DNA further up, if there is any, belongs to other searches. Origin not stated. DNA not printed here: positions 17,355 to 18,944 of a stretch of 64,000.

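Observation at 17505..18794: Signal-less bulb-lectin::PI-PLC fusion, a possible lectin-targeted phospholipase toxin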

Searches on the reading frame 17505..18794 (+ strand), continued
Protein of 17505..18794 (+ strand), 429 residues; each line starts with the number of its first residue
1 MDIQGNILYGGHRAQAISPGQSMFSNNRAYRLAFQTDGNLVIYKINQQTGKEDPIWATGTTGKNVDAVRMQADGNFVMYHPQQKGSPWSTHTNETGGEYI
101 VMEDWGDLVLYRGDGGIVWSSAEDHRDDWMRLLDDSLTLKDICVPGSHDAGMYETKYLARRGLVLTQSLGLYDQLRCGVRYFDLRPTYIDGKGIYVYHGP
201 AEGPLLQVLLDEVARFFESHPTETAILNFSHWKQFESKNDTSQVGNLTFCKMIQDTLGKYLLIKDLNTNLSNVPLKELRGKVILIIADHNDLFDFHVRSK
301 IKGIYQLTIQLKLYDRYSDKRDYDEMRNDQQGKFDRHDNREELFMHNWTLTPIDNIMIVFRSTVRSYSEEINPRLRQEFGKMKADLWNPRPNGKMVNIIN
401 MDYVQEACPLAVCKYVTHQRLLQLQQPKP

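Call 46: search_protein_families(library=pfam, proteins=[L029:7455-8873:+, L025:7446-8885:+, L043:4949-6988:+, L075:7605-8900:+, L028:4623-5525:+, L012:7899-9356:+, L016:5950-7530:+, L072:7608-8864:+, L015:133-1671:+, L061:7452-8882:+], max_evalue=0.01)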
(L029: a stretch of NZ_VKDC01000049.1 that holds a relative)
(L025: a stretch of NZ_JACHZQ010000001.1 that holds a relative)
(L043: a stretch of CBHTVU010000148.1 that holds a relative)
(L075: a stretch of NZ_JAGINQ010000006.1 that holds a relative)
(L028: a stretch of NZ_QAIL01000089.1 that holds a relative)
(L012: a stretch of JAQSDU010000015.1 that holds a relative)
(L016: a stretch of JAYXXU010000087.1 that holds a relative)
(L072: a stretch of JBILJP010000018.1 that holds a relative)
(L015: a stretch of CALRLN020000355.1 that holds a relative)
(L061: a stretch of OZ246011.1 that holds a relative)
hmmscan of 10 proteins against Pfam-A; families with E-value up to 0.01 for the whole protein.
L029:7455-8873:+ (472 aa): 0 families

L025:7446-8885:+ (479 aa): 1 family
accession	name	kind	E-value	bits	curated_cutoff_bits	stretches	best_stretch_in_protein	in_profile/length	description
PF00388.25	PI-PLC-X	-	0.0018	18.4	23.1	1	214-347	13-140/144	Phosphatidylinositol-specific phospholipase C, X domain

L043:4949-6988:+ (679 aa): 4 families
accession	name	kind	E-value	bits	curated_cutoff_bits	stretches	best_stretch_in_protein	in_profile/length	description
PF19193.6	Tectonin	-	7.7e-17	61.9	30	1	459-616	21-173/216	Tectonin domain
PF00388.25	PI-PLC-X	-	1.7e-09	37.9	23.1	1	177-273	25-125/144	Phosphatidylinositol-specific phospholipase C, X domain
PF12581.13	DUF3756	-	1.9e-06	28.1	25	1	518-540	16-38/41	Protein of unknown function (DUF3756)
PF14517.12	Tachylectin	-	4.5e-06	27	29.8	0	557-600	130-173/230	Tachylectin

L075:7605-8900:+ (431 aa): 1 family
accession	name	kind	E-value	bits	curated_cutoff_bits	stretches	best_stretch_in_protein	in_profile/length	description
PF00388.25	PI-PLC-X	-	0.0038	17.3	23.1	0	150-300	2-140/144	Phosphatidylinositol-specific phospholipase C, X domain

L028:4623-5525:+ (300 aa): 2 families
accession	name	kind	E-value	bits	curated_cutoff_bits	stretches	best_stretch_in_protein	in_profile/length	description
PF00388.25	PI-PLC-X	-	1.5e-05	25.1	23.1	1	23-170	3-140/144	Phosphatidylinositol-specific phospholipase C, X domain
PF15600.11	Imm64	-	0.0003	21.2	25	1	31-86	78-133/207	Immunity protein 64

L012:7899-9356:+ (485 aa): 2 families
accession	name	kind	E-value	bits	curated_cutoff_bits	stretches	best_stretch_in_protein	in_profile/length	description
PF00388.25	PI-PLC-X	-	3.4e-07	30.4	23.1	1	52-158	4-111/144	Phosphatidylinositol-specific phospholipase C, X domain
PF14200.12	RicinB_lectin_2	-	8.7e-07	30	25.6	1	383-447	4-67/89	Ricin-type beta-trefoil lectin domain-like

L016:5950-7530:+ (526 aa): 2 families
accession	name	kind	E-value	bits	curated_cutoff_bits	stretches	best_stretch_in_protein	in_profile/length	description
PF14200.12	RicinB_lectin_2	-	0.00013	23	25.6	0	415-458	27-74/89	Ricin-type beta-trefoil lectin domain-like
PF00388.25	PI-PLC-X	-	0.0064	16.6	23.1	0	69-128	30-91/144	Phosphatidylinositol-specific phospholipase C, X domain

L072:7608-8864:+ (418 aa): 1 family
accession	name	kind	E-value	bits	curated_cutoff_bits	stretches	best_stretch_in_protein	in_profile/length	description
PF06355.19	Aegerolysin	-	0.0025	18.3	22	1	37-117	47-124/131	Aegerolysin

L015:133-1671:+ (512 aa): 1 family
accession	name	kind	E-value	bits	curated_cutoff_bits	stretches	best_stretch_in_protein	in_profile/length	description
PF14200.12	RicinB_lectin_2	-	0.00076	20.6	25.6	0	365-425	11-76/89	Ricin-type beta-trefoil lectin domain-like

L061:7452-8882:+ (476 aa): 1 family
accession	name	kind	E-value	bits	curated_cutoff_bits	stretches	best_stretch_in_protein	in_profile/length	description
PF00388.25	PI-PLC-X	-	6.6e-06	26.3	23.1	1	210-345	12-140/144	Phosphatidylinositol-specific phospholipase C, X domain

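Call 60: search_solved_structures(query=A1, max_evalue=0.00001, show_alignments=3)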
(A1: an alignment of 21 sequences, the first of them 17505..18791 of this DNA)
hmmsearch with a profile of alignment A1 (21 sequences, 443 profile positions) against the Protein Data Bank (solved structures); distinct sequences matched with E-value up to 0.00001: 60.
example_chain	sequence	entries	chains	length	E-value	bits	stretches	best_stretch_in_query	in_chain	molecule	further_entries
1aod_A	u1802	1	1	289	1.5e-33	119.3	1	121-358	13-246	PHOSPHATIDYLINOSITOL-SPECIFIC PHOSPHOLIPASE C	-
2plc_A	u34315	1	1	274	3.2e-33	118.3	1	124-358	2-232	PHOSPHATIDYLINOSITOL-SPECIFIC PHOSPHOLIPASE C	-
4oit_A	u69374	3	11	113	1e-27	100.1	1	7-124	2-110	LysM domain protein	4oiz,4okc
9pxi_F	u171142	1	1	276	9.2e-27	97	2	26-118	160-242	Pyocin L1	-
4le7_A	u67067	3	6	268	1.5e-26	96.3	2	26-118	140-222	Pyocin L1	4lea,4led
7ptd_A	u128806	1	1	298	1.8e-26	96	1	124-342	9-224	PHOSPHATIDYLINOSITOL-SPECIFIC PHOSPHOLIPASE C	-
1gym_A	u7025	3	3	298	2.3e-26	95.7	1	124-342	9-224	PHOSPHATIDYLINOSITOL-SPECIFIC PHOSPHOLIPASE C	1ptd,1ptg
4i90_A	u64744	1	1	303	2.4e-26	95.6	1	124-319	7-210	1-phosphatidylinositol phosphodiesterase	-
4i8y_A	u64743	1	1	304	2.4e-26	95.6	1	124-319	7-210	1-phosphatidylinositol phosphodiesterase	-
3ptd_A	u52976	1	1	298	2.5e-26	95.5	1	124-342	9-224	PHOSPHATIDYLINOSITOL-SPECIFIC PHOSPHOLIPASE C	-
4ptd_A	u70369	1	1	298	2.7e-26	95.4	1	124-342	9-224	PHOSPHATIDYLINOSITOL-SPECIFIC PHOSPHOLIPASE C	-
4f2u_A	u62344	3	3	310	2.7e-26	95.4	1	124-319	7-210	1-phosphatidylinositol phosphodiesterase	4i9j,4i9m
4rv3_A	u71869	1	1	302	2.9e-26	95.3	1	124-319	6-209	1-phosphatidylinositol phosphodiesterase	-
4i9t_A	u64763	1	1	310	3.2e-26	95.2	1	124-319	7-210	1-phosphatidylinositol phosphodiesterase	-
4s3g_A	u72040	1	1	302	3.6e-26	95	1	124-320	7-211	1-phosphatidylinositol phosphodiesterase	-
3v16_A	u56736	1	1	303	3.9e-26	94.9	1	124-320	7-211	1-phosphatidylinositol phosphodiesterase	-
9pxj_F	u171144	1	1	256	9.1e-26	93.7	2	26-113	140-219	Pyocin L2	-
3m7h_A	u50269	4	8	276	3.4e-21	78.6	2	29-118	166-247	Putidacin L1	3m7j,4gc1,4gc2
1xd6_A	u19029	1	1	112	1.2e-19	73.5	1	9-122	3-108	gastrodianin-4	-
1npl_A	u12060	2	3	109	9.2e-19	70.6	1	8-119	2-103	PROTEIN (AGGLUTININ) | Agglutinin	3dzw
4pdt_A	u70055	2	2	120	2.5e-15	59.3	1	9-123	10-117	Mannose recognizing lectin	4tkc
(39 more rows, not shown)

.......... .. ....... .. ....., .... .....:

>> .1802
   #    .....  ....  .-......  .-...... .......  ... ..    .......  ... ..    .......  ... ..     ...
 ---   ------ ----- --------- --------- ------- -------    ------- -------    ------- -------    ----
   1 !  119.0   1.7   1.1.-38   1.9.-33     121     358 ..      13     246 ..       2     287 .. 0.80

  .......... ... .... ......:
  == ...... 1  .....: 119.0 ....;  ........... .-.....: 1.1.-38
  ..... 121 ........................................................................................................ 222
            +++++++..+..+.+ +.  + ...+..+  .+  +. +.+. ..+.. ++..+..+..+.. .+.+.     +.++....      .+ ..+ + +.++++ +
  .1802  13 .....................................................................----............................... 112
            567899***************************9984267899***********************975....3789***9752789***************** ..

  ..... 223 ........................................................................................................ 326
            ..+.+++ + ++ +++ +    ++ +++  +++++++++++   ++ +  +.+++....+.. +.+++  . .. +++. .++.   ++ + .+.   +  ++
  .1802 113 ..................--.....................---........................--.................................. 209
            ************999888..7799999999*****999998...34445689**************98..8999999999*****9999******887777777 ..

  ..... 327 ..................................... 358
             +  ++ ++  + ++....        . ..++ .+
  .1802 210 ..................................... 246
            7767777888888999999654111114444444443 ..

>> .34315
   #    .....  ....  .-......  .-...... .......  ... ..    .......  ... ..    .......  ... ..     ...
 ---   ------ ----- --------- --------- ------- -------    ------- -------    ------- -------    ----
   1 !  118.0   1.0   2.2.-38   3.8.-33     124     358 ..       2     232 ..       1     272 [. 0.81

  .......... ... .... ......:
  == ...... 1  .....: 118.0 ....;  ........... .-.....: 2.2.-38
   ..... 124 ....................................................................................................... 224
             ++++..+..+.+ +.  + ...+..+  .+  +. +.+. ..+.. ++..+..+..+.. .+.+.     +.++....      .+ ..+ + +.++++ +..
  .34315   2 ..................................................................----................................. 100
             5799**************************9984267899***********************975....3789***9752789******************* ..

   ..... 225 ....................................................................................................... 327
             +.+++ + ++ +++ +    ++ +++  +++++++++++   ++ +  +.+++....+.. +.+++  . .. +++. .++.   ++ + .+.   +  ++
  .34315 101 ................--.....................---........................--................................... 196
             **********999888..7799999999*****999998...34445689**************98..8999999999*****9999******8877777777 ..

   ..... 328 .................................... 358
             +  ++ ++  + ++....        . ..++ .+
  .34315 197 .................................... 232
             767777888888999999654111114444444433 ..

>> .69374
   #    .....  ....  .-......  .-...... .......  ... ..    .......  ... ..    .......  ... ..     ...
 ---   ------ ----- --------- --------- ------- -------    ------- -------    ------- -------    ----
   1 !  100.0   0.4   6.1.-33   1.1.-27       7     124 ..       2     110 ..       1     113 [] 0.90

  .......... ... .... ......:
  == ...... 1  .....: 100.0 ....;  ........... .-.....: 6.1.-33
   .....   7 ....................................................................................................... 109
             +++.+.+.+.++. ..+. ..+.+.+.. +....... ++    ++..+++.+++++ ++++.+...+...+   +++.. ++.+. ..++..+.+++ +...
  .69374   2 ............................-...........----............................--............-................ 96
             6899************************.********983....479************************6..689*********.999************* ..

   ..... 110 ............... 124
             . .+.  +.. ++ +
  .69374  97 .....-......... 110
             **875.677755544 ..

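Call 63: search_protein_families(library=pfam, alignment_id=A3, max_evalue=0.0001)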
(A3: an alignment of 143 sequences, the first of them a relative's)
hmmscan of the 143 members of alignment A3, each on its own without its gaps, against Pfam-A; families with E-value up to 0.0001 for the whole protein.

A. member 1, L001:2683-3099:+ (139 aa): 0 families

B. families by the number of members that match (of 143 scanned): 152 families (the first 25 are shown)
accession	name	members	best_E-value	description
PF07484.17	Collar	8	2.8e-30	Phage Tail Collar Domain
PF00072.30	Response_reg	3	8.1e-23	Response regulator receiver domain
PF01391.23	Collagen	3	4.1e-19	Collagen triple helix repeat (20 copies)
PF07568.18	HisKA_2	3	6.3e-19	Histidine kinase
PF18962.6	Por_Secre_tail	3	8.8e-13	Secretion system C-terminal sorting domain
PF13450.12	NAD_binding_8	3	8.8e-08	NAD(P)-binding Rossmann-like domain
PF07536.20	HWE_HK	3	1.2e-06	HWE histidine kinase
PF13401.12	AAA_22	3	2.2e-06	AAA domain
PF20330.3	DUF6625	2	8.4e-79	Family of unknown function (DUF6625)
PF04127.22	DFP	2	2.9e-71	DNA/pantothenate metabolism flavoprotein C-terminal domain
PF12002.13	MgsA_C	2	1.9e-67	MgsA AAA+ ATPase C terminal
PF00817.25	IMS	2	4.5e-53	impB/mucB/samB family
PF02441.25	Flavoprotein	2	2.1e-36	Flavoprotein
PF11827.13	DUF3347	2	3.8e-27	Protein of unknown function (DUF3347)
PF13602.12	ADH_zinc_N_2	2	2.1e-26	Zinc-binding dehydrogenase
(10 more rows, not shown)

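Call 66: search_protein_families(library=padloc, proteins=[window:17505-18794:+], max_evalue=0.001)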
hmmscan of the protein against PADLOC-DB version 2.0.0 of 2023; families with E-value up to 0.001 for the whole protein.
window:17505-18794:+ (429 aa): 0 families

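Call 68: find_related_loci(query=A1, collection=metagenome_contigs, flank=6000)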
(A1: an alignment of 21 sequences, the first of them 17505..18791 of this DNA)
Query A1 (429 aa) in metagenome_contigs; peptide patterns used: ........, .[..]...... (x = any residue, [..] = any of these).
367 stretches matched a pattern; 227 encode a relative of the query (tblastn E <= 1e-3); the best 80 are kept; 80 distinct loci.
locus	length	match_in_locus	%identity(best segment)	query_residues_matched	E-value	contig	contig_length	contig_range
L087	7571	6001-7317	41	14-416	5e-89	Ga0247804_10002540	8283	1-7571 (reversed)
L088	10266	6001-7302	36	12-413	8e-64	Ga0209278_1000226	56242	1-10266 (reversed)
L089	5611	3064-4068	35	128-420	1e-52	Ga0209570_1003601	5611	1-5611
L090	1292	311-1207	33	121-428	2e-36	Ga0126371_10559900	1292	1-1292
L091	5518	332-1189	35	128-415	5e-35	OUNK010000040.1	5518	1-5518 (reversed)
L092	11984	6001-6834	31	126-403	3e-33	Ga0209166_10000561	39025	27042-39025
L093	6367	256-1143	33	120-407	3e-33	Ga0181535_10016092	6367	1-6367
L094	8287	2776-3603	33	137-413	3e-32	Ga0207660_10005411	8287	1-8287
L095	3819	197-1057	32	128-415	1e-31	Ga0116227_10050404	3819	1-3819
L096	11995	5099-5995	29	129-414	4e-31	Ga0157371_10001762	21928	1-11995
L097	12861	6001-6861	30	126-418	2e-30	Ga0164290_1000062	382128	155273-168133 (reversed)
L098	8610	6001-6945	31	120-424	4e-30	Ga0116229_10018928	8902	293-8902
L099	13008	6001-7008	28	84-412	6e-30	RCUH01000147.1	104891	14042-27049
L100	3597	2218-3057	28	126-405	2e-29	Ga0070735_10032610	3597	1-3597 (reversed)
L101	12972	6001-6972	27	108-418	2e-29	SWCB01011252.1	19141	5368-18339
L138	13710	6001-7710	42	15-354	3e-20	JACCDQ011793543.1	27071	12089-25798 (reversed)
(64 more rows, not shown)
